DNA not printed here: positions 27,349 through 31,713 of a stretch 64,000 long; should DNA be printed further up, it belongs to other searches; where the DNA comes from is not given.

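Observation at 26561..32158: Cohesin-dockerin-like pairing: a 1,354-aa glycosidase-bearing surface protein with a dockerin-like tail, next to a membrane-anchored cohesin-like protein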

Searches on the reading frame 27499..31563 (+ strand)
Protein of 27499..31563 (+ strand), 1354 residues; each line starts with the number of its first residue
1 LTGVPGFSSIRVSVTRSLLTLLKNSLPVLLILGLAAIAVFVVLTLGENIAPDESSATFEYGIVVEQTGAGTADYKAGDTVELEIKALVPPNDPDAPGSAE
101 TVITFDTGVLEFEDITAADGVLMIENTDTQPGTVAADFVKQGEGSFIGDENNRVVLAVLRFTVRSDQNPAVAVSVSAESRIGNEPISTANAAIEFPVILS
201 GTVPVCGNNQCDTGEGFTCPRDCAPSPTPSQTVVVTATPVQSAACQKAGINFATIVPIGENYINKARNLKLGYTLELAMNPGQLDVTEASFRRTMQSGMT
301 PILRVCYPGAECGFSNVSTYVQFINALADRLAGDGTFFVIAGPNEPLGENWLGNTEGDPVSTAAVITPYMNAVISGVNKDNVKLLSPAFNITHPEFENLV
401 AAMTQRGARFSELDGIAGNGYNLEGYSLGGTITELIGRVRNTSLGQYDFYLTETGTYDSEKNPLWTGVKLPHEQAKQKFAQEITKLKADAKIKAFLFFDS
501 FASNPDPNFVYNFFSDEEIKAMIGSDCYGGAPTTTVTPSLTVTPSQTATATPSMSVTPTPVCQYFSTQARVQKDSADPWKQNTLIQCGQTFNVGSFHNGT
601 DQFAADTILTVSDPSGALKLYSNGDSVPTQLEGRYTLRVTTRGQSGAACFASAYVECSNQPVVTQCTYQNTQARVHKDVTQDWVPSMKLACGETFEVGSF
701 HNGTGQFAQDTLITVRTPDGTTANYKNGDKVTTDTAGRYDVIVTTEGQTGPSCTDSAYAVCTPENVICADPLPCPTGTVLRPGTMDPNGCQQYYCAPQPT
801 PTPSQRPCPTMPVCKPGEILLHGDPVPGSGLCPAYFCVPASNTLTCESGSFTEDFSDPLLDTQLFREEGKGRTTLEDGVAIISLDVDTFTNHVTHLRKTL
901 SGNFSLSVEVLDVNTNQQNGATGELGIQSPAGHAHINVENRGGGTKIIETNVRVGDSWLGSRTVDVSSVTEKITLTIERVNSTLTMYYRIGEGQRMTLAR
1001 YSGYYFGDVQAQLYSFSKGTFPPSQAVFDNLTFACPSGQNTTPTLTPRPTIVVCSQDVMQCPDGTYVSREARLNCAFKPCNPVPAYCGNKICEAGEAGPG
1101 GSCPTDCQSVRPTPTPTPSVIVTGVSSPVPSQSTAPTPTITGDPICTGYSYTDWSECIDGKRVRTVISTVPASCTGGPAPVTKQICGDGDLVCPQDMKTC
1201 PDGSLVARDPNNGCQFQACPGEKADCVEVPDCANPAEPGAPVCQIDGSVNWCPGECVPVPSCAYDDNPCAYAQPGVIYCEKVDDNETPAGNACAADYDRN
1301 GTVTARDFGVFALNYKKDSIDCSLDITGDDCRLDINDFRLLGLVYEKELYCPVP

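Call 3: search_protein_families(library=pfam, proteins=[window:27499-31563:+], max_evalue=1)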
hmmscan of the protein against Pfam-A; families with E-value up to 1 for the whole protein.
window:27499-31563:+ (1354 aa): 2 families
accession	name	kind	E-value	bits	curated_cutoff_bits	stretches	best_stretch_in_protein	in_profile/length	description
PF00963.24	Cohesin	-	0.00025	21.7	24.1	1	70-172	6-111/139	Cohesin domain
PF24269.1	DUF7467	-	0.58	11.4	27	0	912-977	15-80/116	Domain of unknown function (DUF7467)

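Call 4: search_protein_families(library=ncbifam, proteins=[window:27499-31563:+], max_evalue=1)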
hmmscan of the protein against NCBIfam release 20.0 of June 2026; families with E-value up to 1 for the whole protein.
window:27499-31563:+ (1354 aa): 1 family
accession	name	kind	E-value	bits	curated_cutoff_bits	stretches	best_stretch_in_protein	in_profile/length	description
TIGR02331.1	rib_alpha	repeat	0.017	15.4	35.25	1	716-744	21-49/80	Rib/alpha/Esp repeat surface protein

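Call 6: search_solved_structures(query=window:27499-31563:+, max_evalue=1, show_alignments=3)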
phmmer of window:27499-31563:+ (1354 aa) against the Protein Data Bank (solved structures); distinct sequences matched with E-value up to 1: 0.

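Call 8: find_homologous_proteins(query=window:27499-31563:+)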
Query window:27499-31563:+ (1354 aa): 14 proteins with E <= 0.001 among 8000 candidates.
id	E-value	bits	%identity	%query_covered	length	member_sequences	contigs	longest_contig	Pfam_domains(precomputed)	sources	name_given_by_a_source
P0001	0.0e+0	3087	100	98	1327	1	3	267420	-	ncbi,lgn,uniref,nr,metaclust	ncbi:MAG: hypothetical protein TR69_WS6001000189 [candidate division WS6 bacterium OLB20]|uniref:Unc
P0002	9.2e-33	131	37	9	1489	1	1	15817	-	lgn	-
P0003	5.8e-30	122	41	12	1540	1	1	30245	-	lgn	-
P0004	1.6e-25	107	37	12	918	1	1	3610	-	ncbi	-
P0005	2.6e-25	106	37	12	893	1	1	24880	PF13472.13,PF00657.29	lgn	-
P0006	2.2e-22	97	33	12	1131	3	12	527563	-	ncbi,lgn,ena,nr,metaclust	ncbi:hypothetical protein A3F07_04950 [candidate division WWE3 bacterium RIFCSPHIGHO2_12_FULL_38_15]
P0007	2.9e-21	93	33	12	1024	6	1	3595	-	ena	-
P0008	1.9e-20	90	35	12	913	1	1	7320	-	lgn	-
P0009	3.4e-20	90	43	6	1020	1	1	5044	-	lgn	-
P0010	1.3e-18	84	30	14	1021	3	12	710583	PF18896.6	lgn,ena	-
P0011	5.1e-14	69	32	12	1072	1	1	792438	-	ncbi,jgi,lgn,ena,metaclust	metaclust:\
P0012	4.0e-13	66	32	16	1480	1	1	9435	-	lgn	-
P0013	5.4e-13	66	30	16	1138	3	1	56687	-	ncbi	-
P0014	2.5e-11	60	51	5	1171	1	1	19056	-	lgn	-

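Call 15: list_cluster_members(proteins=[P0001, P0015])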
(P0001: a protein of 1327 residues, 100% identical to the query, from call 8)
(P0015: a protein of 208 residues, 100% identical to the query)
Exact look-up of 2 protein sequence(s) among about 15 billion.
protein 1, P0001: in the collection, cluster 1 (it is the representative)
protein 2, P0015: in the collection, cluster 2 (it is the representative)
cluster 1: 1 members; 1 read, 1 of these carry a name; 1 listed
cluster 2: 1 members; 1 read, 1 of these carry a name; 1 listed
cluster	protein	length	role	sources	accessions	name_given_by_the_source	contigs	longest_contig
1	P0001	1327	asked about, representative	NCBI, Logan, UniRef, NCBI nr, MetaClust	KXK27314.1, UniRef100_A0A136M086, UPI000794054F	MAG: hypothetical protein TR69_WS6001000189 [candidate division WS6 bacterium OLB20] | Uncharacterized protein n=1 Tax=candidate division WS6 bacterium OLB20 TaxID=1617426 ... | status=active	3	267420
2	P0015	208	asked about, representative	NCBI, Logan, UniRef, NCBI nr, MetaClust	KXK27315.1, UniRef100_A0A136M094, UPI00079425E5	MAG: hypothetical protein TR69_WS6001000190 [candidate division WS6 bacterium OLB20] | Cohesin domain-containing protein n=1 Tax=candidate division WS6 bacterium OLB20 ... | status=active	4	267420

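Call 81: predict_structure(alignment_id=A7)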
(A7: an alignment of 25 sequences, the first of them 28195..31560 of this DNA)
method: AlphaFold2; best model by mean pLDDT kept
length: 1122 residues; sequences in the alignment: 25
mean_pLDDT: 55.0   pTM: 0.48
mean pLDDT of the five models: 55.0, 54.8, 54.5, 52.8, 52.5
residues with pLDDT >= 90: 201; 70-90: 205; 50-70: 109; < 50: 607
segments of 3 or more residues with pLDDT < 50: 1-4, 301-335, 363-371, 410-416, 429-439, 447-449, 469-474, 514-521, 532-539, 567-580, 593-601, 609-830, 834-962, 980-982, 991-1122
pLDDT, mean of each block of 10 residues (from residue 1): 56 91 82 93 95 96 96 83 96 98 96 86 86 97 98 95 93 97 94 84 86 93 70 66 90 94 87 74 90 74 38 32 28 49 60 81 45 67 80 80 74 51 70 36 62 79 75 59 90 91 89 49 74 45 67 55 53 39 61 43 55 24 24 26 31 30 33 36 29 38 30 36 35 33 34 33 25 22 25 24 25 26 36 42 32 33 33 30 28 28 26 33 34 40 34 33 66 67 65 32 28 26 26 27 23 28 29 31 34 31 30 27 28
secondary structure, 60 per line:
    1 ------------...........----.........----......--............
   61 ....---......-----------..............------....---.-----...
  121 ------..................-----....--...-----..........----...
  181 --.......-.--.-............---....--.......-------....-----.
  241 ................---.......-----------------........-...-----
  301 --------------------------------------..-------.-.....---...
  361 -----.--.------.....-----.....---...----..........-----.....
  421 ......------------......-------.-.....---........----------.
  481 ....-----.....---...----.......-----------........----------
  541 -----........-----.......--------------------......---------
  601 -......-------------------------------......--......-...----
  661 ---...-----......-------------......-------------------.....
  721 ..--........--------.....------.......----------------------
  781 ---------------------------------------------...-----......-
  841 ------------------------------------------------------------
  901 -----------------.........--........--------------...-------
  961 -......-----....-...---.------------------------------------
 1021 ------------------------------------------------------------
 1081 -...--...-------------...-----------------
elements in order (helices of 4 or more, strands of 3 or more residues): E16-23 H28-36 E41-46 H49-64 E68-73 H85-98 E105-108 H127-144 E150-153 E156-158 H164-173 E183-189 H196-207 H211-214 E217-223 H231-234 H240-256 E260-266 H284-291 E350-354 E358-360 E376-380 E386-390 E394-396 E401-410 E416-426 E439-444 E454-458 E462-469 E480-484 E490-494 E498-500 E505-511 E523-530 E546-553 E559-565 E586-591 E602-607 E639-644 E647-652 E664-666 E672-677 E691-696 E716-722 E725-732 E741-745 E752-758 E826-828 E834-836 E918-926 E929-936 E951-953 E965-967 E973-976 E1082-1084 E1087-1089

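Call 83: fold_search(model_id=the predicted structure, library=pdb)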
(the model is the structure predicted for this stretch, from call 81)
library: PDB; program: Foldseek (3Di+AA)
matches with E <= 10: 1297; with E <= 0.001: 61
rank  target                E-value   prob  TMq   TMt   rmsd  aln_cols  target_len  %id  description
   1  4mb3                  2.8e-08  1.00  0.16  0.28  29.1       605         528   11  Crystal structure of E153Q mutant of cold-adapted chitinase from Moritella marina (released 2014-03-19)
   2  6pal_B                2.9e-07  1.00  0.18  0.45  14.1       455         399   11  Bacteroides uniformis endo-laminarinase BuGH158 from the beta(1,3)-glucan utilization locus (released 2020-04-01)
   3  4hmc                  4.0e-07  1.00  0.15  0.28  28.6       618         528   11  Crystal structure of cold-adapted chitinase from Moritella marina (released 2013-05-01)
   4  6pal_A                1.1e-06  1.00  0.18  0.44  14.3       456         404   10  Bacteroides uniformis endo-laminarinase BuGH158 from the beta(1,3)-glucan utilization locus (released 2020-04-01)
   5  5ns7_B                5.8e-06  1.00  0.16  0.36   7.2       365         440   13  Crystal structure of beta-glucosidase BglM-G1 mutant H75R from marine metagenome (released 2018-08-08)
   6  1oim_B                6.1e-06  1.00  0.15  0.34   7.6       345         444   11  Family 1 b-glucosidase from Thermotoga maritima (released 2003-11-25)
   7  6uay_B                7.2e-06  1.00  0.17  0.62   6.5       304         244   15  Crystal structure of a GH128 (subgroup III) curdlan-specific exo-beta-1,3-glucanase from Blastomyces gilchristii (BgGH (released 2020-05-20)
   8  2cbu_A                9.5e-06  1.00  0.16  0.35   6.7       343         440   12  Beta-glucosidase from Thermotoga maritima in complex with castanospermine (released 2006-02-03)
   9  1vbr_A                1.1e-05  1.00  0.18  0.55   5.8       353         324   13  Crystal structure of complex xylanase 10B from Thermotoga maritima with xylobiose (released 2005-06-28)
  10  8znw                  1.1e-05  1.00  0.16  0.35   8.1       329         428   11  Crystal structure of beta-glucosidase Cba3 from Cellulomonas biazotea in complex with glucose (released 2025-05-28)
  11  1np2_A                1.3e-05  1.00  0.16  0.37   7.1       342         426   14  Crystal structure of thermostable beta-glycosidase from thermophilic eubacterium Thermus nonproteolyticus HG102 (released 2003-07-15)
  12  2j78_B                1.6e-05  1.00  0.16  0.35   7.1       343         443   11  Beta-glucosidase from Thermotoga maritima in complex with gluco- hydroximolactam (released 2006-10-18)
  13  2cit_A                1.7e-05  1.00  0.19  0.65   5.4       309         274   12  Structure of the covalent intermediate of a family 26 lichenase (released 2006-04-10)
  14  6uay_A                1.7e-05  1.00  0.16  0.61   5.7       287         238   14  Crystal structure of a GH128 (subgroup III) curdlan-specific exo-beta-1,3-glucanase from Blastomyces gilchristii (BgGH (released 2020-05-20)
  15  5jvk_A                1.9e-05  1.00  0.18  0.38  14.8       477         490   10  Structural insights into a family 39 glycoside hydrolase from the gut symbiont Bacteroides cellulosilyticus WH2. (released 2016-12-07)
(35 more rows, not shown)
